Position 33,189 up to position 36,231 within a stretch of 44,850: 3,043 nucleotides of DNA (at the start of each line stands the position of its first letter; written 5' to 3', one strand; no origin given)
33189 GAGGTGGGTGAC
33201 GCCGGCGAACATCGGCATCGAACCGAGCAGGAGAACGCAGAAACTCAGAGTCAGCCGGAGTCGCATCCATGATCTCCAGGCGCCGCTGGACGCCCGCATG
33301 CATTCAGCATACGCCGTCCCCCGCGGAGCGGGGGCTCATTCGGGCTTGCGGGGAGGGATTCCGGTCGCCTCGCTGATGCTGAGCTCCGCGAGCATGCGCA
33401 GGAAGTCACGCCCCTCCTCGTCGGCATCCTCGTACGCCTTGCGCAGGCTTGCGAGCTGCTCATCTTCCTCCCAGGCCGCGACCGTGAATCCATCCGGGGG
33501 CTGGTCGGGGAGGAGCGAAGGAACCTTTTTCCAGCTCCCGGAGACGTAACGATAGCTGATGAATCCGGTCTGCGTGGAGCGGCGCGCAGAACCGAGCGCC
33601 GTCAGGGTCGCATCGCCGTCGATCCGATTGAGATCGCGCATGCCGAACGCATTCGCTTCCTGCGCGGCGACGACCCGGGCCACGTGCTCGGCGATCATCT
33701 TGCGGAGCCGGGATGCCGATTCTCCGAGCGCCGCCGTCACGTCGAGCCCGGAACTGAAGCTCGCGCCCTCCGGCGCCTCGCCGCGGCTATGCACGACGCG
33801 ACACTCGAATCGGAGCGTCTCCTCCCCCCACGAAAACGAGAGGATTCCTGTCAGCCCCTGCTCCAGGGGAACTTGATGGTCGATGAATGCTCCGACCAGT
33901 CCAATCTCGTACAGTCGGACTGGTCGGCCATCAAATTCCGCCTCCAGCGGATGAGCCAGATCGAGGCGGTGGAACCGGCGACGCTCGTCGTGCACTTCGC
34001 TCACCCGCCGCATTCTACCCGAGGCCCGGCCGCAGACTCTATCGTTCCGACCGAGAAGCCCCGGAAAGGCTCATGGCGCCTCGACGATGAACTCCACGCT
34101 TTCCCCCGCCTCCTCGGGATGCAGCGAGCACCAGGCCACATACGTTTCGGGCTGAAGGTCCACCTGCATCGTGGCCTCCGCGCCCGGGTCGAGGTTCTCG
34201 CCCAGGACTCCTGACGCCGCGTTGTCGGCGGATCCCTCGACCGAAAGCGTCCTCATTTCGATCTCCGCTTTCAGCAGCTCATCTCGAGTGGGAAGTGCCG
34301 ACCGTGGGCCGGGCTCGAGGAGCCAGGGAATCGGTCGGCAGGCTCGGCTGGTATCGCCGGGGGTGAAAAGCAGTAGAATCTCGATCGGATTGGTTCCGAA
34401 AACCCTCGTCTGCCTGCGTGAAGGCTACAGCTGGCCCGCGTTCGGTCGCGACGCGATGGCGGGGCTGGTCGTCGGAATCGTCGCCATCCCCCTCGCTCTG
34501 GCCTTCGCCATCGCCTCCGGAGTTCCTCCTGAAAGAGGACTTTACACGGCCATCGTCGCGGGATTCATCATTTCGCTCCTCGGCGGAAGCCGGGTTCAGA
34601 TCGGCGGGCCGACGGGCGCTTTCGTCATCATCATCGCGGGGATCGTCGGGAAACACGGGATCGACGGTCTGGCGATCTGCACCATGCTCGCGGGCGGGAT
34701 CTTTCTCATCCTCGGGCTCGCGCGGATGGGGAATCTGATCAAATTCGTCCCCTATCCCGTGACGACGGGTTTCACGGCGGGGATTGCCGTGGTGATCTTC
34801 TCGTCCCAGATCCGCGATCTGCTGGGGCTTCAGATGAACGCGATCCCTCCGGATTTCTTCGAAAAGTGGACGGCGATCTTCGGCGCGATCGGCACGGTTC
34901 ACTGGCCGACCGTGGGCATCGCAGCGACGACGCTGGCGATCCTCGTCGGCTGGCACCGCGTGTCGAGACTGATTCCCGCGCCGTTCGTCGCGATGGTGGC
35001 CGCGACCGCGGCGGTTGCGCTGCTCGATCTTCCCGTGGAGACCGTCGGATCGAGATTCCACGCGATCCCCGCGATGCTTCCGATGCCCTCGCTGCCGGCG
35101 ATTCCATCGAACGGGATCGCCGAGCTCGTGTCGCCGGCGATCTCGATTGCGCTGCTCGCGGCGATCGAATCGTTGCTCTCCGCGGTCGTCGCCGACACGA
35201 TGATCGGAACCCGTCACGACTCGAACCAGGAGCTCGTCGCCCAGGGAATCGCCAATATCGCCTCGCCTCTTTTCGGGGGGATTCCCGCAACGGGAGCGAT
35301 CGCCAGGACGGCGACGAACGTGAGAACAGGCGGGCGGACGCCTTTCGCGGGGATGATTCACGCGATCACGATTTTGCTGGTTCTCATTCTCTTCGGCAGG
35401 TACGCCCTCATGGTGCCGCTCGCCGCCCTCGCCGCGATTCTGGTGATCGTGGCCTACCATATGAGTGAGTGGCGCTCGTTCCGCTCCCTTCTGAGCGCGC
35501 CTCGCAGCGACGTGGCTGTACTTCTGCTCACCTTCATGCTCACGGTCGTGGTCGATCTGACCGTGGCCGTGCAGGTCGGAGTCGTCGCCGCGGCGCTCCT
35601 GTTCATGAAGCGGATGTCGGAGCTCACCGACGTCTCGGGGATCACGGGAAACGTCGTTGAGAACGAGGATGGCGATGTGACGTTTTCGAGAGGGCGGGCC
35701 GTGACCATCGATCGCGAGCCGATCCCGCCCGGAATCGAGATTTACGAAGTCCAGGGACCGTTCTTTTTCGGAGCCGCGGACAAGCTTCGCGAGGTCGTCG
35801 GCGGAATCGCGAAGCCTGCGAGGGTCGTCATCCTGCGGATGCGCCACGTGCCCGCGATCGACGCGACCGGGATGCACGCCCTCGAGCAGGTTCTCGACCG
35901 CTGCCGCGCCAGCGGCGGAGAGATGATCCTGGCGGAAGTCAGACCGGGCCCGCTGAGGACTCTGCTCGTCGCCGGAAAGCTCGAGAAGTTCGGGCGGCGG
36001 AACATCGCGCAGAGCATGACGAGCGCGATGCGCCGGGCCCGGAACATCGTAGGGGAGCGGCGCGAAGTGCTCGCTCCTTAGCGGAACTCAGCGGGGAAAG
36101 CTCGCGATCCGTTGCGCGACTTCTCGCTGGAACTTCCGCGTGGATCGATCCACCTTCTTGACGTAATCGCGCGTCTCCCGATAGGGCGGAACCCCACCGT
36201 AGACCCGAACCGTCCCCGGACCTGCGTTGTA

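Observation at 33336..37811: Two paralogous PilZ-like proteins sharing a conserved, unrecognised C-terminal domain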

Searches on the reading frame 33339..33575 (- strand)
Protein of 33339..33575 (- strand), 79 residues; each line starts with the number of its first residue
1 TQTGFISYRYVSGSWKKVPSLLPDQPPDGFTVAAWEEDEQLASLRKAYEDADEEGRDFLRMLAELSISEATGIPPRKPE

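Call 25: search_solved_structures(query=A2, max_evalue=10, show_alignments=2)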
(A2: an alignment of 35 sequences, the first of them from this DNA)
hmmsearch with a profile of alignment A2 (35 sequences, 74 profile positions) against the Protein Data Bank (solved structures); distinct sequences matched with E-value up to 10: 3.
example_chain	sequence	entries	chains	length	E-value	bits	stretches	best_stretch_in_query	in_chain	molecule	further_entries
9pzm_B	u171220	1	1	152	0.74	12.7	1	28-70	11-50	AUGMIN subunit 2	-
9d7o_G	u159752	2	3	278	0.95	12.4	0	8-32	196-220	CH103 Fab light chain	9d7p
1jq4_A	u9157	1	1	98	1.6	11.6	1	34-53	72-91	METHANE MONOOXYGENASE COMPONENT C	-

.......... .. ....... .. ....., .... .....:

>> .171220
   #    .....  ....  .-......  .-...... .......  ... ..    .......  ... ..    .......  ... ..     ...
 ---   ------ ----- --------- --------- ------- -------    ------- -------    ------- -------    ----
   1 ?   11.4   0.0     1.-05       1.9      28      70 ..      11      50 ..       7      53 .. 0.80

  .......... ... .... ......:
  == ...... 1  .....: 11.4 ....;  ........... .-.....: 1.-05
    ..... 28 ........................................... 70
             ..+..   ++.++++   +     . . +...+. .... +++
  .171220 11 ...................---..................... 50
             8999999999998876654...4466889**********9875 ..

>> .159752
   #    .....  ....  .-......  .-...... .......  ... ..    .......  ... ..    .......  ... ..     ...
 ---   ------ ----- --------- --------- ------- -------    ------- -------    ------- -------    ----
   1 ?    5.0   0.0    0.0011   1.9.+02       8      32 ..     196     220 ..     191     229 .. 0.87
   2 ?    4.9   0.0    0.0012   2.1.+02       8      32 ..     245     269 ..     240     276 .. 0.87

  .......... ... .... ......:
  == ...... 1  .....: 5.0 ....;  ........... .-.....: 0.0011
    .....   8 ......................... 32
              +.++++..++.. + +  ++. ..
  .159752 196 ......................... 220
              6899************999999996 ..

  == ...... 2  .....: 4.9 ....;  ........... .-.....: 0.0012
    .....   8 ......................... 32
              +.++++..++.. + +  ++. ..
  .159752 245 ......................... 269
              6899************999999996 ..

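Call 26: search_protein_families(library=pfam, alignment_id=A2, max_evalue=10)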
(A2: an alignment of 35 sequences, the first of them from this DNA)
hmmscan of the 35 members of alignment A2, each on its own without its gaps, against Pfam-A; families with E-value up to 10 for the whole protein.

A. member 1, seq(78 aa): 1 family
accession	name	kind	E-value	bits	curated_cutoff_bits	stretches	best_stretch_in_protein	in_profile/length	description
PF14417.12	MEDS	-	0.05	13.9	29.8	1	33-70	77-114/161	MEDS: MEthanogen/methylotroph, DcmR Sensory domain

B. families by the number of members that match (of 35 scanned): 3 families
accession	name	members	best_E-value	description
PF14417.12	MEDS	11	0.011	MEDS: MEthanogen/methylotroph, DcmR Sensory domain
PF16517.10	Nore1-SARAH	2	1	Novel Ras effector 1 C-terminal SARAH (Sav/Rassf/Hpo) domain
PF20987.3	I-TevI_DNA-bd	1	0.24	Intron-encoded endonuclease 1, DNA-binding domain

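Call 32: predict_structure(alignment_id=A2)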
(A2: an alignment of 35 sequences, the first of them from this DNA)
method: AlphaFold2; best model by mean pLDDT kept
length: 78 residues; sequences in the alignment: 35
mean_pLDDT: 87.1   pTM: 0.72
mean pLDDT of the five models: 87.1, 85.6, 84.8, 84.3, 80.1
residues with pLDDT >= 90: 51; 70-90: 18; 50-70: 7; < 50: 2
segments of 3 or more residues with pLDDT < 50: none
pLDDT, mean of each block of 10 residues (from residue 1): 88 92 92 89 94 94 85 55
secondary structure, 60 per line:
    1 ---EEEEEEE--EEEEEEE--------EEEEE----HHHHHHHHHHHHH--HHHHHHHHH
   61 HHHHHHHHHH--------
elements in order: E4-10 E13-19 E28-32 H37-49 H52-70

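Call 35: fold_search(model_id=the predicted structure, library=pdb)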
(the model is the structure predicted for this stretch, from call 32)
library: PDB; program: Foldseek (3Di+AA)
matches with E <= 10: 270; with E <= 0.001: 0
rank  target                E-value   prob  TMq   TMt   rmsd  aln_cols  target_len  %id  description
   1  9erv_A                8.9e-01  0.06  0.24  0.07  11.4        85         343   15  Structure of Salmonella CapRel bound to Bas11 Gp54 (released 2024-11-06)
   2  9kfx_A                1.2e+00  0.06  0.24  0.05  13.3        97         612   14  Crystal structure of synthetic PPR-DYW in complex with target RNA (released 2025-11-12)
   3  6j55_F                1.3e+00  0.10  0.27  0.15   6.7        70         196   17  Crystal structure of an iron superoxide dismutate (FeSOD) from a pathogenic Acanthamoeba castellanii (released 2019-07-17)
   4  1y67_C                1.3e+00  0.10  0.28  0.14   8.6        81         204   15  Crystal Structure of Manganese Superoxide Dismutase from Deinococcus radiodurans (released 2004-12-21)
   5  5vnf_A                1.4e+00  0.09  0.29  0.05  10.6        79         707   23  Crystal structure of Sec23a/Sec24a/Sec22 complexed with a C-terminal VV sorting motif (released 2017-07-05)
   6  6j55_E                1.6e+00  0.11  0.30  0.14   6.5        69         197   14  Crystal structure of an iron superoxide dismutate (FeSOD) from a pathogenic Acanthamoeba castellanii (released 2019-07-17)
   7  3gll                  1.6e+00  0.04  0.22  0.06  12.5        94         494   13  Crystal structure of Polynucleotide Phosphorylase (PNPase) core (released 2009-06-09)
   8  6j55_D                1.7e+00  0.09  0.27  0.14   6.7        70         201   17  Crystal structure of an iron superoxide dismutate (FeSOD) from a pathogenic Acanthamoeba castellanii (released 2019-07-17)
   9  3l7z_E                1.7e+00  0.05  0.24  0.09  11.7        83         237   12  Crystal structure of the S. solfataricus archaeal exosome (released 2010-06-23)
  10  4nbq_C                1.7e+00  0.05  0.24  0.05  13.5       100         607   13  Structure of the polynucleotide phosphorylase (CBU_0852) from Coxiella burnetii (released 2015-06-17)
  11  7ogl_A                1.7e+00  0.04  0.23  0.04  13.2        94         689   13  A cooperative PNPase-Hfq-RNA carrier complex facilitates bacterial riboregulation. apo-PNPase (released 2021-07-07)
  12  2cdy_A                1.8e+00  0.08  0.28  0.13   7.8        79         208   14  Manganese Superoxide Dismutase (Mn-SOD) from Deinococcus radiodurans (released 2006-02-13)
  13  5zf6_A                1.8e+00  0.06  0.26  0.05  13.5        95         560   10  Crystal structure of the dimeric human PNPase (released 2018-08-22)
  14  4gqh_X                2.1e+00  0.08  0.33  0.22   9.4        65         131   22  The Conformations and Interactions of the Four-Layer Aggregate Revealed by X-ray Crystallography Diffraction Implied t (released 2013-08-28)
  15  1my6_A                2.1e+00  0.08  0.29  0.13  11.2        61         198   18  The 1.6 A Structure of Fe-Superoxide Dismutase from the thermophilic cyanobacterium Thermosynechococcus elongatus : Co (released 2003-07-29)
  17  2pst                  2.2e+00  0.06  0.27  0.32   7.3        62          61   13  1.8A Crystal Structure of the PA2412 protein from Pseudomonas aeruginosa (released 2007-05-22)
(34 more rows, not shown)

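Call 36: search_protein_representatives(alignment_id=A2)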
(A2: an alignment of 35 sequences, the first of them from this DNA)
Query: 35 sequences, 74 profile positions. Proteins with E-value up to 0.001 (for the whole library): 398; up to 1e-10: 266; up to 1e-30: 1. The best 150 are listed.
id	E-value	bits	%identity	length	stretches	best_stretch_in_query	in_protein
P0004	3.9e-31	122.6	-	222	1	2-73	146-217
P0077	2.7e-28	113.5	-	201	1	2-70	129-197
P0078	3.2e-27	110.1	-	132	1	2-71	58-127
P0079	1.1e-26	108.4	-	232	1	3-73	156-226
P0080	2.1e-26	107.4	-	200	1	2-69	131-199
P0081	2.8e-26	107.0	-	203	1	3-67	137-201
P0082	6.6e-26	105.8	-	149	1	2-68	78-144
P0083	1.2e-25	105.1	-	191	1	3-68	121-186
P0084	1.5e-25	104.7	-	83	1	2-67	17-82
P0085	2.1e-25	104.2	-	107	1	2-67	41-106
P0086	4.9e-25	103.1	-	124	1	2-70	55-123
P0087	5.7e-25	102.8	-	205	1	2-67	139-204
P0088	7.7e-25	102.4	-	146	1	3-64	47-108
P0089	4.1e-24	100.1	-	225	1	2-73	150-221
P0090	7.7e-24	99.2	-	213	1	4-73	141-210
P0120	8.4e-21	89.5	-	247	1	2-68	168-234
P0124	2.0e-20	88.3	-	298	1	2-71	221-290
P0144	1.0e-18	82.8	-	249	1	2-70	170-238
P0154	2.6e-18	81.5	-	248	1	2-70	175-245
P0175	4.3e-17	77.6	-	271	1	4-72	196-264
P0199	4.0e-16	74.5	-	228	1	4-71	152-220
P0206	8.9e-16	73.4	-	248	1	3-69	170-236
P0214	2.5e-15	72.0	-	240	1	3-65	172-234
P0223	4.2e-15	71.2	-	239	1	3-67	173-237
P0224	4.8e-15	71.0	-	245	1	3-70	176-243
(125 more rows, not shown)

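Call 50: list_cluster_members(proteins=[P0224, P0144, P0154, P0206, P0175, P0124, P0120, P0214, P0223, P0199])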
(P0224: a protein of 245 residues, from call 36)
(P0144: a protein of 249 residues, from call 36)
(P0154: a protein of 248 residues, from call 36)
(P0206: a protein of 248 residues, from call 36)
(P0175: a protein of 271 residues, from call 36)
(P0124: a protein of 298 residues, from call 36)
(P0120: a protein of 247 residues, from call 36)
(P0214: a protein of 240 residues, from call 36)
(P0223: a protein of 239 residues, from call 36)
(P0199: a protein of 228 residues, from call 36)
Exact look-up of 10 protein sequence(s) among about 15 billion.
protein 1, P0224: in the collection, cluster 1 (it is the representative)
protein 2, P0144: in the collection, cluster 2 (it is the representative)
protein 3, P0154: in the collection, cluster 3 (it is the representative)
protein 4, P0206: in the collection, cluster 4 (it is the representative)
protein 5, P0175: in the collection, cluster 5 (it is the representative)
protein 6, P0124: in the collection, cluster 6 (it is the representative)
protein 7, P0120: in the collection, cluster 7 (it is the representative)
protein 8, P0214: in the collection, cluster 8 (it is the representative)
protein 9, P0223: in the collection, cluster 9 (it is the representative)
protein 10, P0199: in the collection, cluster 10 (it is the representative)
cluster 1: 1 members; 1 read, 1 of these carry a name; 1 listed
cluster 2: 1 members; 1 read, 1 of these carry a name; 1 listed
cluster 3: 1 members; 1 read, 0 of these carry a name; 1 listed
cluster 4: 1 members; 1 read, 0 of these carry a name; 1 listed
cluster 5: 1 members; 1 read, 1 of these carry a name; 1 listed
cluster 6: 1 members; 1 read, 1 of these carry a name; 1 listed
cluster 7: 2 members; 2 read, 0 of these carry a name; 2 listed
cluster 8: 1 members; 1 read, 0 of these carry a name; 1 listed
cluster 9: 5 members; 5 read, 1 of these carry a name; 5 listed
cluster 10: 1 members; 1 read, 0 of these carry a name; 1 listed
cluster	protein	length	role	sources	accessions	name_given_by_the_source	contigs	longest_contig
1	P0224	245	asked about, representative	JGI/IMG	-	PilZ domain-containing protein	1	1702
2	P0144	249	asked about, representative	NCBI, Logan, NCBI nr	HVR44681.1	MAG TPA: PilZ domain-containing protein [Thermoanaerobaculia bacterium] | PilZ domain-containing protein [Thermoanaerobaculia bacterium]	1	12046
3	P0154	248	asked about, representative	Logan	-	-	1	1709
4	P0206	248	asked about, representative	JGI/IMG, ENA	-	-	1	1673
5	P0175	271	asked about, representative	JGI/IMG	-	hypothetical protein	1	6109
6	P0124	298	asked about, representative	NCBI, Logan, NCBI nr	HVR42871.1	MAG TPA: PilZ domain-containing protein [Thermoanaerobaculia bacterium] | PilZ domain-containing protein [Thermoanaerobaculia bacterium]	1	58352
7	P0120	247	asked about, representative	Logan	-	-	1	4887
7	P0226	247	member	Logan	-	-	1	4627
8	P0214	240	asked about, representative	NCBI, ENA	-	-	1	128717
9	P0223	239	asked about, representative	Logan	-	-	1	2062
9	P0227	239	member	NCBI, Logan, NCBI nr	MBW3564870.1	MAG: PilZ domain-containing protein [Acidobacteria bacterium] | PilZ domain-containing protein [Acidobacteriota bacterium]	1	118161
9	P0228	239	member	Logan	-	-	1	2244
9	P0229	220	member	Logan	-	-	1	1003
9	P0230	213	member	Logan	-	-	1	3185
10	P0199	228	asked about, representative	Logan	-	-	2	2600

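Call 54: fold_search(model_id=the predicted structure, library=viral)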
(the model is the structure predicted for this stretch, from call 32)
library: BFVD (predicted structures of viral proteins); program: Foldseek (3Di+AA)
matches with E <= 10: 419; with E <= 0.001: 0
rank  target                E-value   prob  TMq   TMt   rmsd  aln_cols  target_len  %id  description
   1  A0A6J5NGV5            3.8e-01  0.11  0.24  0.26  12.2        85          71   15  Uncharacterized protein [uncultured Caudovirales phage]
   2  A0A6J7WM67            4.1e-01  0.41  0.33  0.39   5.2        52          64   19  Uncharacterized protein [uncultured Caudovirales phage]
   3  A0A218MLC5            4.4e-01  0.13  0.23  0.23  10.7        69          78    9  Uncharacterized protein [uncultured virus]
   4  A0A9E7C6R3            4.4e-01  0.10  0.28  0.22  20.4        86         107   23  (no name in the UniProt tables at hand)
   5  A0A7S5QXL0            6.4e-01  0.08  0.30  0.20  14.0       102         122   13  (no name in the UniProt tables at hand)
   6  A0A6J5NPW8            6.9e-01  0.14  0.33  0.22  11.6        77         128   10  Uncharacterized protein [uncultured Caudovirales phage]
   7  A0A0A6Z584            7.3e-01  0.10  0.29  0.18  20.9        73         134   20  Uncharacterized protein [Enterobacter phage phiKDA1]
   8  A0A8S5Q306            7.3e-01  0.10  0.28  0.18  13.0        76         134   14  Uncharacterized protein [Siphoviridae sp. ctLqe90]
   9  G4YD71                7.8e-01  0.11  0.28  0.09  14.9        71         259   14  (no name in the UniProt tables at hand)
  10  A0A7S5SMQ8            7.8e-01  0.10  0.24  0.20   9.8        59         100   12  (no name in the UniProt tables at hand)
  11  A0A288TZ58            8.3e-01  0.12  0.25  0.15  11.7        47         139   19  Uncharacterized protein [Enterococcus phage EFP01]
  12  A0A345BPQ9            1.0e+00  0.06  0.23  0.11  11.4        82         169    7  (no name in the UniProt tables at hand)
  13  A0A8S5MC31            1.2e+00  0.10  0.30  0.12  13.0        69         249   17  Uncharacterized protein [Podoviridae sp. ct53O25]
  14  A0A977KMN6            1.2e+00  0.06  0.21  0.20  11.2        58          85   17  (no name in the UniProt tables at hand)
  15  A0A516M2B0            1.3e+00  0.03  0.21  0.17  20.6        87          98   21  (no name in the UniProt tables at hand)
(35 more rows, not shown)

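Call 76: search_solved_structures(query=A4, max_evalue=10, show_alignments=1)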
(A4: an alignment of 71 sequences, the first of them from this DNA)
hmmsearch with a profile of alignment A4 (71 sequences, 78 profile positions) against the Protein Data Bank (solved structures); distinct sequences matched with E-value up to 10: 7.
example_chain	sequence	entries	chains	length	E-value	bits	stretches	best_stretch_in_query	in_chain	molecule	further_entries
6xss_A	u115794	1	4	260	0.032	17.1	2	39-75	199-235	C4_nat_HFuse-7900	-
5cwp_A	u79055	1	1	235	0.066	16.1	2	38-75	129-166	Designed helical repeat protein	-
8f6r_A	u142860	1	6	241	0.078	15.8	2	38-75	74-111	De novo designed oligomeric protein C6-79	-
6n4n_C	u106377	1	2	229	0.23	14.3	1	38-75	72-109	Rosetta-designed danoprevir/NS3a complex reader 2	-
1wgs_A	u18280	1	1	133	0.41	13.5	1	20-56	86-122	MYST histone acetyltransferase 1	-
2c4i_A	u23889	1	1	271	1.3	11.9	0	17-33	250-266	AVIDIN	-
7unj_A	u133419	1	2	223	3.3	10.6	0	41-75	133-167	SP1-ZnPPaM designed chlorophyll dimer protein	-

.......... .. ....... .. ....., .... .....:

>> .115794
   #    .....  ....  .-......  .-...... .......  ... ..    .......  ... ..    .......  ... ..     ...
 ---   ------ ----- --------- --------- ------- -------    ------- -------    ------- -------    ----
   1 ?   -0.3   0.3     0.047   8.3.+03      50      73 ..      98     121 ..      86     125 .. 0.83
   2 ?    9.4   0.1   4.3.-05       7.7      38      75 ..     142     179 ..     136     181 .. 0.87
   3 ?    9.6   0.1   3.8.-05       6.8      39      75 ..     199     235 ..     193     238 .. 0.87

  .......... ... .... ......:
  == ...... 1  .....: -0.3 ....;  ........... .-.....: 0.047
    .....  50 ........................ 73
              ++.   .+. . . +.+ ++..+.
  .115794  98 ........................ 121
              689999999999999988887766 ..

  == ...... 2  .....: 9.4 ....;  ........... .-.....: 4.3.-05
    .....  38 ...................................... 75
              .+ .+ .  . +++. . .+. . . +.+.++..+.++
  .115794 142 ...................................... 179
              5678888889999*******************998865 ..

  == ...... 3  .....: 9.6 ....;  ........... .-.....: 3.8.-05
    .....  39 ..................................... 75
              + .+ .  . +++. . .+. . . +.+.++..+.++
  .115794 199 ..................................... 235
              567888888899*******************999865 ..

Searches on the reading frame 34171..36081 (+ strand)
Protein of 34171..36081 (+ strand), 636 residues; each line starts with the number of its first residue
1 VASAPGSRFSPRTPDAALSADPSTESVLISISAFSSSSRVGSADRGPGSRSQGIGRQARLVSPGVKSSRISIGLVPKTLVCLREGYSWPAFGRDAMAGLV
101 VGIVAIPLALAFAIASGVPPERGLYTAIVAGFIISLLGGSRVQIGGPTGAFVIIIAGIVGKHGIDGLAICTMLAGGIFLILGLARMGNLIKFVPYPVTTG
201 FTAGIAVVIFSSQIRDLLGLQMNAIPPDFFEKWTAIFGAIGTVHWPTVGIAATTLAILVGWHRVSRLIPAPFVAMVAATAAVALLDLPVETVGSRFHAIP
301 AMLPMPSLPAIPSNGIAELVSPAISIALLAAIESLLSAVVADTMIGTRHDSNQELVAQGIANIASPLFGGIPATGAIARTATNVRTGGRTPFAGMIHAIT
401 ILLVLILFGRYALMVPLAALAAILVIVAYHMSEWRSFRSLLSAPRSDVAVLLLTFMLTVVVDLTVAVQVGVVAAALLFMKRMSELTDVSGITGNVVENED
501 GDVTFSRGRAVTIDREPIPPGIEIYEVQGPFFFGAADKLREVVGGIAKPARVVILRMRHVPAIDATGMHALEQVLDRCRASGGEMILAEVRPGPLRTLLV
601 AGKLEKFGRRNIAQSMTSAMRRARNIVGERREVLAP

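Call 10: search_protein_families(library=pfam, proteins=[window:34171-36081:+], max_evalue=0.001)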
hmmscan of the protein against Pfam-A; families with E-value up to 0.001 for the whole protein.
window:34171-36081:+ (636 aa): 2 families
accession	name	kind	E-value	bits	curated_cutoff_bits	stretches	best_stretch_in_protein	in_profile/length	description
PF00916.26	Sulfate_transp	-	4.9e-90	302.5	23.2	1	93-453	3-379/380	Sulfate permease family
PF01740.26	STAS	-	6e-17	61.8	22.6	1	519-615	7-102/106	STAS domain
